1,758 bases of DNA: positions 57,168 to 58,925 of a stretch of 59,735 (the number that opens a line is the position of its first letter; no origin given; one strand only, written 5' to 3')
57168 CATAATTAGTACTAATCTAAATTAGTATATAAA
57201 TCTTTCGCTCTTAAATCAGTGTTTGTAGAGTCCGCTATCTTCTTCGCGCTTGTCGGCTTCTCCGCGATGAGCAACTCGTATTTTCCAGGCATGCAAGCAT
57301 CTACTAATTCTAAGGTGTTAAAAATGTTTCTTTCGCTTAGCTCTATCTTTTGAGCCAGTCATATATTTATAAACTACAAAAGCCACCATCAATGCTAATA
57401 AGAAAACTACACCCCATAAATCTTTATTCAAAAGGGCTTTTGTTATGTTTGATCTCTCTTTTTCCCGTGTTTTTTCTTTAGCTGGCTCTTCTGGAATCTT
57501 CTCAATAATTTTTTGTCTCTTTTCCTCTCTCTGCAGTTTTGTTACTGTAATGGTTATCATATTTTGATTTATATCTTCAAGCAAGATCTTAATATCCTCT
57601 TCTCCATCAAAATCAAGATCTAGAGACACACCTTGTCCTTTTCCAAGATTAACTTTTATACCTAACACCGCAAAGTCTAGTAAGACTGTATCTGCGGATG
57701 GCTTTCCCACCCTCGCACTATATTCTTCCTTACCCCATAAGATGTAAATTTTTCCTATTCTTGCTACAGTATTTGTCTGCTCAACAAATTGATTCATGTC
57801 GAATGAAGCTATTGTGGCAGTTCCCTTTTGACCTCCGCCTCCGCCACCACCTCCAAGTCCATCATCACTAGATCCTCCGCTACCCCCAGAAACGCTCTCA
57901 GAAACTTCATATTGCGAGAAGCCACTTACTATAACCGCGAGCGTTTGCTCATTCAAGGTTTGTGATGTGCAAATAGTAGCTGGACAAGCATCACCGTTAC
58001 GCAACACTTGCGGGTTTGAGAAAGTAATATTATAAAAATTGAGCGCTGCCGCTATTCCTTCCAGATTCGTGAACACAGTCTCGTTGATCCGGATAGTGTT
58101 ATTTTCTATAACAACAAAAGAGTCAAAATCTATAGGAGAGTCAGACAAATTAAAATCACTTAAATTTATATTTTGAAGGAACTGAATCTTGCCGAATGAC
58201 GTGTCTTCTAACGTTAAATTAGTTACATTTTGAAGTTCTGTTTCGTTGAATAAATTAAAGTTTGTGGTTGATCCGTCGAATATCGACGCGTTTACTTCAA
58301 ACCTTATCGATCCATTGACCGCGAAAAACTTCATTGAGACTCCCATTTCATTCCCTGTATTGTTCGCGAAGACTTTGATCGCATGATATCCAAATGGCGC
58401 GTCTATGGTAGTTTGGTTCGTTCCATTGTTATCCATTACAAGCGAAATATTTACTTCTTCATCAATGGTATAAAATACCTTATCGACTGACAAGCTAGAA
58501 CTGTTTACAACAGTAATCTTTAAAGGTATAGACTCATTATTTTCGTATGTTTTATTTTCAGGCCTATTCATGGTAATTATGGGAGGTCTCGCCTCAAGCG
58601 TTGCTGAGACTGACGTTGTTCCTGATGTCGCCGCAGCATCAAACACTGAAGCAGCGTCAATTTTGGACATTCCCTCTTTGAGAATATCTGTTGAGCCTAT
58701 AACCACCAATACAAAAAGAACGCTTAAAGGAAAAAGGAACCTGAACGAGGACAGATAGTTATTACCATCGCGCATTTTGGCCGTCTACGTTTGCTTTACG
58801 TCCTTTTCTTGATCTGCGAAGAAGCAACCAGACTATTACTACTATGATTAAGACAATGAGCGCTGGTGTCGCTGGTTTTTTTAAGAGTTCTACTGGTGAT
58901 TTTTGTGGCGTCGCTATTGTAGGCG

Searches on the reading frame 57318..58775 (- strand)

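Call 20: search_protein_families(library=pfam, proteins=[window:57318-58775:-])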
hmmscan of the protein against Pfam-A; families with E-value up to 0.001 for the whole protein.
window:57318-58775:- (485 aa): 1 family
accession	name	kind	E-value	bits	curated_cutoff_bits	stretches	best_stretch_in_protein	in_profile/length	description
PF04096.20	Nucleoporin2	-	0.00058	20.4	28.4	1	172-230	12-67/148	Nup98-96 autopeptidase S59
